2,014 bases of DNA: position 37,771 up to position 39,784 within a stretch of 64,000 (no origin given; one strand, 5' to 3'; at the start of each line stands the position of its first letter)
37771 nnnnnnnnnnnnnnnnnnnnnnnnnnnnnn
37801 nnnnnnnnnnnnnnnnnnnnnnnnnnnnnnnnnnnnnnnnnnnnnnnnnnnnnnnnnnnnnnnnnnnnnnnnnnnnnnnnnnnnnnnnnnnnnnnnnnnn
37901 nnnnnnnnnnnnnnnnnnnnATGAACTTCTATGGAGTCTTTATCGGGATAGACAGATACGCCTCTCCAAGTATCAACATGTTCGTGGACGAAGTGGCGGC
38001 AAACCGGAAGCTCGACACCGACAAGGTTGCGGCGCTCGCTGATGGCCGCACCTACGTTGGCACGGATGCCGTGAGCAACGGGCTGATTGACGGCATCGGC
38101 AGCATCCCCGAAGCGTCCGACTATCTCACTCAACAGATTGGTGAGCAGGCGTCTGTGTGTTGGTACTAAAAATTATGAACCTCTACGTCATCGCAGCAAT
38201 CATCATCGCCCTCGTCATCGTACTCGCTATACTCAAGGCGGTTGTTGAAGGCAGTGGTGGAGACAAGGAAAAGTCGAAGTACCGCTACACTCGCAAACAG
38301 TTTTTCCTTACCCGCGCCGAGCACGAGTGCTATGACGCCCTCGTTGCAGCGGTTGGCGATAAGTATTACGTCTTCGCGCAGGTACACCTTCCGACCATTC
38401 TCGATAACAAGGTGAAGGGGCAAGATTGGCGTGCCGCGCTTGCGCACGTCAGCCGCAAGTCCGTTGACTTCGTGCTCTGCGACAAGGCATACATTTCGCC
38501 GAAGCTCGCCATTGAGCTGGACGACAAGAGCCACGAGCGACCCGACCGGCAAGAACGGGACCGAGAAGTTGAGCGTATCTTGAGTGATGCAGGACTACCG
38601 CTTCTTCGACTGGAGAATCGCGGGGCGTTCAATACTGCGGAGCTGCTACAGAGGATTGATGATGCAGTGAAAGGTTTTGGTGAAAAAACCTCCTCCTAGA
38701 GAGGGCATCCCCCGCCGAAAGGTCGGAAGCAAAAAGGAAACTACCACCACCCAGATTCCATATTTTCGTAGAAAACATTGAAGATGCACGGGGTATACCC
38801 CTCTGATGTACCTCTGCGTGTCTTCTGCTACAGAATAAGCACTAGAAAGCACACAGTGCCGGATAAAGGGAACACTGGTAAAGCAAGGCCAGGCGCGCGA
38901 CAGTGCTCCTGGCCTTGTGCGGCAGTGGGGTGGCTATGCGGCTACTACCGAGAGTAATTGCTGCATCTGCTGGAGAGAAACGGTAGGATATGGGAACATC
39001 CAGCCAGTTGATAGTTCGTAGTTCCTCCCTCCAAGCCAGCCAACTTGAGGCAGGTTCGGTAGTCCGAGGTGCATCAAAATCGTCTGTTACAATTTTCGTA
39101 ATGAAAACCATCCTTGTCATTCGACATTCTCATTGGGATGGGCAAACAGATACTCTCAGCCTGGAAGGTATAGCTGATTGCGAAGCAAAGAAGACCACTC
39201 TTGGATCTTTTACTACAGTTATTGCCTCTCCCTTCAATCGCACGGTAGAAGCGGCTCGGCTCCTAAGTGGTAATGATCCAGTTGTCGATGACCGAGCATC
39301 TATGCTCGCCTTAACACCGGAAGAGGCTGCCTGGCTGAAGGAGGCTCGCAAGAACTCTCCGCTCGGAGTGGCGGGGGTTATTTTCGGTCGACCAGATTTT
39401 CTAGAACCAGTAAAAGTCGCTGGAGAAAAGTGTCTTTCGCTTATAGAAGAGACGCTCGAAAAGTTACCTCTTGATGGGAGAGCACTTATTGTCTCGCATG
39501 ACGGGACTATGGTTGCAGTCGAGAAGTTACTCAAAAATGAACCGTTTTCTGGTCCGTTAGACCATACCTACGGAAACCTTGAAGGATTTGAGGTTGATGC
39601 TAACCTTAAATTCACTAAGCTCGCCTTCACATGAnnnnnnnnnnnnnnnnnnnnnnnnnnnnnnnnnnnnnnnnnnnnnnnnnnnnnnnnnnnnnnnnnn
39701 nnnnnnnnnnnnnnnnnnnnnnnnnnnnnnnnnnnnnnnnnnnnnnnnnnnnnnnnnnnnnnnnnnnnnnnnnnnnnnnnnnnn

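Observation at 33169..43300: Lower-GC genomic island inserted at tRNA-Gln: Type III R-M, sppA remnant, DUF2726-like gene and cargo, ending at an IS481 transposase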

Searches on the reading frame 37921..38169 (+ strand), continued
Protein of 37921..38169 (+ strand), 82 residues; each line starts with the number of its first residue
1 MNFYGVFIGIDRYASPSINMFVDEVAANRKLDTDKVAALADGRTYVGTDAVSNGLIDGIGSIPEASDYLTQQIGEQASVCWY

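Call 88: search_protein_families(library=pfam, proteins=[L063:1193-2329:+, L063:4-1140:+, L060:14223-14816:-, L060:10033-10830:-, L060:9108-9908:-, L057:7132-7926:-, L057:7935-9233:-, L060:10836-11537:-], max_evalue=0.01)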
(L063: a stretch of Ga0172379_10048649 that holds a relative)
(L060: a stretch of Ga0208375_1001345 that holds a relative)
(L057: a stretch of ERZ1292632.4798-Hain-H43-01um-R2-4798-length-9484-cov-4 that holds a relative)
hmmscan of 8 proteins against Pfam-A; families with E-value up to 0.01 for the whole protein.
L063:1193-2329:+ (378 aa): 1 family
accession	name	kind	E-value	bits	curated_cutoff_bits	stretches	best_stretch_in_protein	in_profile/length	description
PF14082.12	SduA_C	-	5.9e-29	101.7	27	1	194-348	2-159/159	Shedu protein SduA, C-terminal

L063:4-1140:+ (378 aa): 3 families
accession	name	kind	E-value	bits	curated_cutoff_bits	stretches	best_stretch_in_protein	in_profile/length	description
PF13304.12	AAA_21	-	6.7e-07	30.1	27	1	256-310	247-302/304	AAA domain, putative AbiEii toxin, Type IV TA system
PF02463.25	SMC_N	-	0.0001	22.3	40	1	66-327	135-216/220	RecF/RecN/SMC N terminal domain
PF24487.1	NDC80_loop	-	0.009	16.1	27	0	15-125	80-189/233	Kinetochore protein NDC80 loop region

L060:14223-14816:- (197 aa): 0 families

L060:10033-10830:- (265 aa): 2 families
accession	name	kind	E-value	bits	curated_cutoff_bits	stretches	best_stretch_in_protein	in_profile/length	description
PF00565.23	SNase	-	1.4e-26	93.5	21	1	83-187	2-106/107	Staphylococcal nuclease homologue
PF13903.11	Claudin_2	-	0.0072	16.6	29.1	0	170-211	24-65/192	PMP-22/EMP/MP20/Claudin tight junction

L060:9108-9908:- (266 aa): 2 families
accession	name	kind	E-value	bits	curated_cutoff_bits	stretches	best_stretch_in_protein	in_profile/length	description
PF04055.27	Radical_SAM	-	1.5e-11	45.2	29.5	1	25-204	1-165/166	Radical SAM superfamily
PF07505.17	DUF5131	-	4.5e-05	23.5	28.9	1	15-123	1-111/243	Protein of unknown function (DUF5131)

L057:7132-7926:- (264 aa): 0 families

L057:7935-9233:- (432 aa): 2 families
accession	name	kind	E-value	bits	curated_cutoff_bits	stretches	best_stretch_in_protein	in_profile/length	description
PF13676.11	TIR_2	-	1.8e-16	61.1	28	1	303-418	1-111/122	TIR domain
PF01582.25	TIR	-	0.00017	21.9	21.3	1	301-399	2-97/179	TIR domain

L060:10836-11537:- (233 aa): 2 families
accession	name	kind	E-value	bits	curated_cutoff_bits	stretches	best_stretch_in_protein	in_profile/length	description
PF10881.14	DUF2726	-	2.4e-29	102.1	24.7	1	113-231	5-124/126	Protein of unknown function (DUF2726)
PF18741.7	MTES_1575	-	0.00037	20.9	38.2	1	161-219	21-80/96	REase_MTES_1575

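Call 95: search_protein_families(library=pfam, proteins=[L059:8855-10699:+, L059:6667-7536:+, L059:7537-7809:+, L064:8896-9507:+, L064:9504-10775:+, L064:10778-11872:+, L064:11984-12613:+, L064:7199-7876:+, L064:5813-7060:+, L064:14620-15507:+], max_evalue=0.001)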
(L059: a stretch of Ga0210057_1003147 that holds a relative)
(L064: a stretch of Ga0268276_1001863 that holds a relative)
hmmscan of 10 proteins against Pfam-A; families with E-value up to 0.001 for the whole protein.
L059:8855-10699:+ (614 aa): 7 families
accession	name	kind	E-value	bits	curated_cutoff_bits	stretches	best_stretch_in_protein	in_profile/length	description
PF00009.33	GTP_EFTU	-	8e-51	172.7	26.5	1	12-198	2-187/188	Elongation factor Tu GTP binding domain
PF21018.2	BipA_C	-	3.7e-39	133.3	23.8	1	490-597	2-109/110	TypA/BipA C-terminal domain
PF00679.30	EFG_C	-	4.8e-16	59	27.9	1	401-485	3-86/89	Elongation factor G C-terminus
PF03144.31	GTP_EFTU_D2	-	2.6e-11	44.2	30.3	1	224-294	1-73/73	Elongation factor Tu domain 2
PF22042.2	EF-G_D2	-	4.6e-08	33.5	27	1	215-295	7-83/84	Elongation factor G domain 2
PF01926.29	MMR_HSR1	-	1.8e-05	25.2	21.9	1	16-132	2-113/113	50S ribosome-binding GTPase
PF02421.24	FeoB_N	-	0.00067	19.7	27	0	55-150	31-132/156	Ferrous iron transport protein B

L059:6667-7536:+ (289 aa): 1 family
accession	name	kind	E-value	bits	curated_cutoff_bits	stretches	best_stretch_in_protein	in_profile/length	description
PF13387.12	Lnb_N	-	3.1e-33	115.2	22.2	1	85-229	3-154/175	Lnb N-terminal periplasmic domain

L059:7537-7809:+ (90 aa): 0 families

L064:8896-9507:+ (203 aa): 0 families

L064:9504-10775:+ (423 aa): 1 family
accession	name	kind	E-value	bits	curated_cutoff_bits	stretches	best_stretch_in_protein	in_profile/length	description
PF08843.17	AbiEii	-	1.3e-20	74.8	22.5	1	45-262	8-222/238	Nucleotidyl transferase AbiEii toxin, Type IV TA system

L064:10778-11872:+ (364 aa): 8 families
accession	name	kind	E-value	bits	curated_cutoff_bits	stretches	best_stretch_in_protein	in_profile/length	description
PF14559.12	TPR_19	-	2e-16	60.5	25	1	49-108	1-60/68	Tetratricopeptide repeat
PF23914.1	TPR_CcmH_CycH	-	2.7e-08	34.2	42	0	121-175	101-156/158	Cytochrome c-type biogenesis protein H TPR domain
PF13428.12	TPR_14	-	1.7e-07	31.7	23.5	0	42-77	4-39/44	Tetratricopeptide repeat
PF07719.23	TPR_2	-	1.9e-07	31.1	27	0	15-38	11-34/34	Tetratricopeptide repeat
PF13414.12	TPR_11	-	8.4e-06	25.8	26.8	0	57-77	12-32/42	TPR repeat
PF13181.12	TPR_8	-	1.1e-05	25.7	25.7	0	16-37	12-33/34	Tetratricopeptide repeat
PF12895.13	ANAPC3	-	6.1e-05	23.7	27.2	0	18-90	2-73/82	Anaphase-promoting complex, cyclosome, subunit 3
PF13174.12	TPR_6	-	6.5e-05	23.8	26.3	0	113-135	6-28/33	Tetratricopeptide repeat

L064:11984-12613:+ (209 aa): 1 family
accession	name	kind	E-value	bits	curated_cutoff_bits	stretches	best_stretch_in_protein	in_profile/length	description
PF04229.20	GrpB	-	3.4e-50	170.7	25.5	1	18-179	1-159/159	GrpB protein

L064:7199-7876:+ (225 aa): 1 family
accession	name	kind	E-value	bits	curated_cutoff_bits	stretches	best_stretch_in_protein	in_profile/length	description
PF05552.17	MS_channel_1st_1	-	1e-16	61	22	2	14-60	3-49/50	Mechanosensitive ion channel, conserved TM helix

L064:5813-7060:+ (415 aa): 7 families
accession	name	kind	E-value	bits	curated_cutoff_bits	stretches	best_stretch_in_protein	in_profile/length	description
PF00534.26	Glycos_transf_1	-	1.1e-12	48.2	26.4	1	210-353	13-164/172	Glycosyl transferases group 1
PF13692.12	Glyco_trans_1_4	-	2.8e-12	47.5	27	1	213-345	2-140/142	Glycosyl transferases group 1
PF20706.3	GT4-conflict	-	9.9e-10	38.4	26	1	271-384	272-365/385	Family 4 Glycosyltransferase in conflict systems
PF13439.12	Glyco_transf_4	-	1.1e-07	32.5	28.5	1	90-197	59-166/170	Glycosyltransferase Family 4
PF02350.25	Epimerase_2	-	0.00032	20.1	30.6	1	76-143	41-107/347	UDP-N-acetylglucosamine 2-epimerase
PF13579.12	Glyco_trans_4_4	-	0.00067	20.5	29.7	1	92-172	60-136/158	Glycosyl transferase 4-like domain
PF13477.12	Glyco_trans_4_2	-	0.001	19.7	23.4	0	80-169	53-137/139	Glycosyl transferase 4-like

L064:14620-15507:+ (295 aa): 1 family
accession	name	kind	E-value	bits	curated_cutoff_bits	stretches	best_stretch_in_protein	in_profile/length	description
PF08346.17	AntA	-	1.4e-23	83.7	27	1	22-104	1-68/68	AntA/AntB antirepressor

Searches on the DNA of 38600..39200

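Call 77: search_rna_families(source=window, start=38600, end=39200, threshold=evalue, max_evalue=1)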
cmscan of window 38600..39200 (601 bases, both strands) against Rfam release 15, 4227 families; matches with E-value up to 1: 1.
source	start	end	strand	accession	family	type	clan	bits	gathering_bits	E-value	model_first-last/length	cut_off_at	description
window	38884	38917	+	RF04167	mir-1972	Gene; miRNA;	-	18.9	90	0.68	1-81/81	no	mir-1972 microRNA precursor family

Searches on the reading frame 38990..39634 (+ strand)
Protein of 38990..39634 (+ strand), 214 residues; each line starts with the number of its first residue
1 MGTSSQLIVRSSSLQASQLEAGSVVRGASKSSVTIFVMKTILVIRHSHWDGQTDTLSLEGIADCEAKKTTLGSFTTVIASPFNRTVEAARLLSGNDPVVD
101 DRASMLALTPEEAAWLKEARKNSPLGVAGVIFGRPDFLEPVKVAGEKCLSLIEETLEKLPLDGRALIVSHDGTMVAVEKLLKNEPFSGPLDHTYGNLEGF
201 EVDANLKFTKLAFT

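Call 4: search_protein_families(library=pfam, proteins=[window:38990-39634:+], max_evalue=0.01)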
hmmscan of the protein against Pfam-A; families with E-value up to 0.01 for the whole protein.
window:38990-39634:+ (214 aa): 1 family
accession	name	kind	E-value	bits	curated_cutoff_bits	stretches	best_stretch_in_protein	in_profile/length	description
PF00300.27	His_Phos_1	-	0.0011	19.2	21.7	1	51-191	19-168/194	Histidine phosphatase superfamily (branch 1)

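Call 14: search_protein_families(library=ncbifam, proteins=[window:38990-39634:+], max_evalue=0.001)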
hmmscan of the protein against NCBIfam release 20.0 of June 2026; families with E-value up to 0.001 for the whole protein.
window:38990-39634:+ (214 aa): 1 family
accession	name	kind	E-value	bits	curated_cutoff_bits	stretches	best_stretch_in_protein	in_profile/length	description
TIGR03162.1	ribazole_cobC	equivalog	0.00062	19.3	162.9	0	48-96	16-66/176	alpha-ribazole phosphatase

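Call 24: find_homologous_proteins(query=window:38990-39634:+, max_evalue=0.001)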
Query window:38990-39634:+ (214 aa): 16 proteins with E <= 0.001 among 680 candidates.
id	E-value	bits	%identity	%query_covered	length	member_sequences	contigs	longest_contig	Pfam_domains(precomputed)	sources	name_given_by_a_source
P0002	6.3e-111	387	100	83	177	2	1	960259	-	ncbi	ncbi:MAG: histidine phosphatase family protein [bacterium]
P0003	1.8e-41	160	48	81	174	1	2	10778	PF00300.28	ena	-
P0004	1.9e-41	160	49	81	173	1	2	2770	PF00300.28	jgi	jgi:broad specificity phosphatase PhoE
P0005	3.5e-40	156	49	81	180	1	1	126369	PF00300.28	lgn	-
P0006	4.2e-40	156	47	81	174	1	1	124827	PF00300.28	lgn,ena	-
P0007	1.1e-39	154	51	81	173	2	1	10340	PF00300.28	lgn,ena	-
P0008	1.2e-38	151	46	81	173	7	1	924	PF00300.28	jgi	jgi:broad specificity phosphatase PhoE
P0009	8.5e-37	145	47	80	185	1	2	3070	PF00300.28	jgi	jgi:broad specificity phosphatase PhoE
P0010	2.8e-36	143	47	79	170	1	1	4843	PF00300.28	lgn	-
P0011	2.2e-35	140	46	81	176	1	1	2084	PF00300.28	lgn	-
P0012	7.6e-35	139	44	81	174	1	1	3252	PF00300.28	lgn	-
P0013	1.4e-34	138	53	64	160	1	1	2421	PF00300.28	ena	-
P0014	4.2e-34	136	44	81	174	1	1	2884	PF00300.28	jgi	-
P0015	8.7e-34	135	44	81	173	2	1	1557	PF00300.28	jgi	jgi:broad specificity phosphatase PhoE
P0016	7.5e-33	132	45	79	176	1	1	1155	PF00300.28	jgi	jgi:broad specificity phosphatase PhoE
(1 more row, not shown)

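Call 25: find_encoding_contigs(protein=P0005, flank=8000, max_places=3)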
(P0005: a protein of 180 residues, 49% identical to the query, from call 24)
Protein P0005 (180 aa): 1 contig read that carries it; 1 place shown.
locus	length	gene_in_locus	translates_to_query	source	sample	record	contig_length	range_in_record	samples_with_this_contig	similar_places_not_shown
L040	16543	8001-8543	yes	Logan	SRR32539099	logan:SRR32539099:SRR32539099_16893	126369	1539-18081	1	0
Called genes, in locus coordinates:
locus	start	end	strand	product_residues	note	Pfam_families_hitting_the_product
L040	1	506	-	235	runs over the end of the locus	PF00696:AA_kinase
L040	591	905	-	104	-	-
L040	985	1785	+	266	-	PF03372:Exo_endo_phos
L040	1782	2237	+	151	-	PF00293:NUDIX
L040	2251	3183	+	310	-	PF12146:Hydrolase_4, PF08538:DUF1749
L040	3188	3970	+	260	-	-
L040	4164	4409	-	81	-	-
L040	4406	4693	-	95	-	-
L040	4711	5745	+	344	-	PF03881:Fructosamin_kin, PF01633:Choline_kinase, PF01636:APH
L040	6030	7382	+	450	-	PF04203:Sortase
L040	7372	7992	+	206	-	PF01966:HD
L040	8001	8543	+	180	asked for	PF00300:His_Phos_1 (faint)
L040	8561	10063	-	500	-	PF08308:PEGA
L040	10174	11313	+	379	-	PF14285:DUF4367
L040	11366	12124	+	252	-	PF03372:Exo_endo_phos (weak)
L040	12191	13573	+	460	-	PF00749:tRNA-synt_1c, PF19269:Anticodon_2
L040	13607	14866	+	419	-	PF11258:DUF3048, PF17479:DUF3048_C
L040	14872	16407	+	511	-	PF00512:HisKA, PF02518:HATPase_c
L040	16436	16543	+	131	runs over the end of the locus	PF00072:Response_reg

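Call 26: find_encoding_contigs(protein=P0006, flank=8000, max_places=3)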
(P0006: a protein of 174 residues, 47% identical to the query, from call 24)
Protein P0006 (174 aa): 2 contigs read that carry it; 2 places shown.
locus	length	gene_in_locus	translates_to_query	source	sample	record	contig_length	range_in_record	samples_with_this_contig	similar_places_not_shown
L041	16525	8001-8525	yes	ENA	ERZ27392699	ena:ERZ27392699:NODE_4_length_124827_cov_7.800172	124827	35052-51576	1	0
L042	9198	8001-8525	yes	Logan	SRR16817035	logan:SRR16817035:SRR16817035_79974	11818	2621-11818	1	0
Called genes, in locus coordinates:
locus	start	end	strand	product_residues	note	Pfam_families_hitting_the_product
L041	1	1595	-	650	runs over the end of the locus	PF00723:Glyco_hydro_15, PF16335:GtaA_6_Hairpin (faint)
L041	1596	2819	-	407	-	PF03065:Glyco_hydro_57, PF01522:Polysacc_deac_1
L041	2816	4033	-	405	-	PF08323:Glyco_transf_5, PF13439:Glyco_transf_4, PF13579:Glyco_trans_4_4, PF20706:GT4-conflict, PF00534:Glycos_transf_1, PF13692:Glyco_trans_1_4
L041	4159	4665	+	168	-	-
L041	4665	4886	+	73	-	-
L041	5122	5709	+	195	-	-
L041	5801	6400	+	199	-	PF00702:Hydrolase, PF13419:HAD_2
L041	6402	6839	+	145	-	PF08719:NADAR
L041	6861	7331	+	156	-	PF01230:HIT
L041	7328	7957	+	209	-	-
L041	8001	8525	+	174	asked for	PF00300:His_Phos_1 (faint)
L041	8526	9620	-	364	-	PF00278:Orn_DAP_Arg_deC, PF02784:Orn_Arg_deC_N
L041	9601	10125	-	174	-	-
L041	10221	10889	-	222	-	-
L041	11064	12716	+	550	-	PF00005:ABC_tran, PF00931:NB-ARC (faint), PF02463:SMC_N (faint), PF03193:RsgA_GTPase (faint), PF13555:AAA_29 (faint), PF20720:nSTAND3 (faint), PF12848:ABC_tran_Xtn (weak), PF00005:ABC_tran, +6 more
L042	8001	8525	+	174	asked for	PF00300:His_Phos_1 (faint)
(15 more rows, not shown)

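Call 27: find_encoding_contigs(protein=P0003, flank=8000, max_places=3)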
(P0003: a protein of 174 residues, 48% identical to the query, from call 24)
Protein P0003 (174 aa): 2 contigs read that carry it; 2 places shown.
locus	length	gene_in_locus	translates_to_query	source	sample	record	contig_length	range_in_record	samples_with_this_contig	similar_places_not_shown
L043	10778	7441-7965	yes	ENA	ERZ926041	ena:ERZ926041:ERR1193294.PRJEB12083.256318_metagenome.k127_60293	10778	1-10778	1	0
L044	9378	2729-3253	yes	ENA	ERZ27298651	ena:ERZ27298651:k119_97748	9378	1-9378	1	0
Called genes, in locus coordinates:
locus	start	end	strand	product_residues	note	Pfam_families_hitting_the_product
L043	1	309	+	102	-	?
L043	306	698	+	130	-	-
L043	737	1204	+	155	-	PF07963:N_methyl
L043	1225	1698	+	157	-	PF07963:N_methyl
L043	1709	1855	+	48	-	-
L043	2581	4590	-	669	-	PF02463:SMC_N, PF11398:DUF2813 (weak), PF13175:AAA_15, PF13476:AAA_23 (weak), PF13304:AAA_21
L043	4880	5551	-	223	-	PF01255:Prenyltransf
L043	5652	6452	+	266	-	-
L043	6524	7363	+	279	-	PF00892:EamA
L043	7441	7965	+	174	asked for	PF00300:His_Phos_1 (weak)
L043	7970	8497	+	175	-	PF00702:Hydrolase, PF08645:PNK3P (weak), PF13419:HAD_2, PF13242:Hydrolase_like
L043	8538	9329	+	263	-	-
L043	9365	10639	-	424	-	-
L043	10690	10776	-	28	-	?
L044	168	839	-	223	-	PF01255:Prenyltransf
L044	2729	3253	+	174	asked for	PF00300:His_Phos_1 (weak)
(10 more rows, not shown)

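Call 28: search_protein_families(library=padloc, proteins=[window:39101-39634:+], max_evalue=0.001)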
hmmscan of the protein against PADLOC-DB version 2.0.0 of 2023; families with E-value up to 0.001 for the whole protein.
window:39101-39634:+ (177 aa): 0 families

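Call 79: search_protein_families(library=phrogs, proteins=[window:39101-39634:+], max_evalue=0.001)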
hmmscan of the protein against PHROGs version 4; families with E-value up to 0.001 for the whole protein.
window:39101-39634:+ (177 aa): 0 families
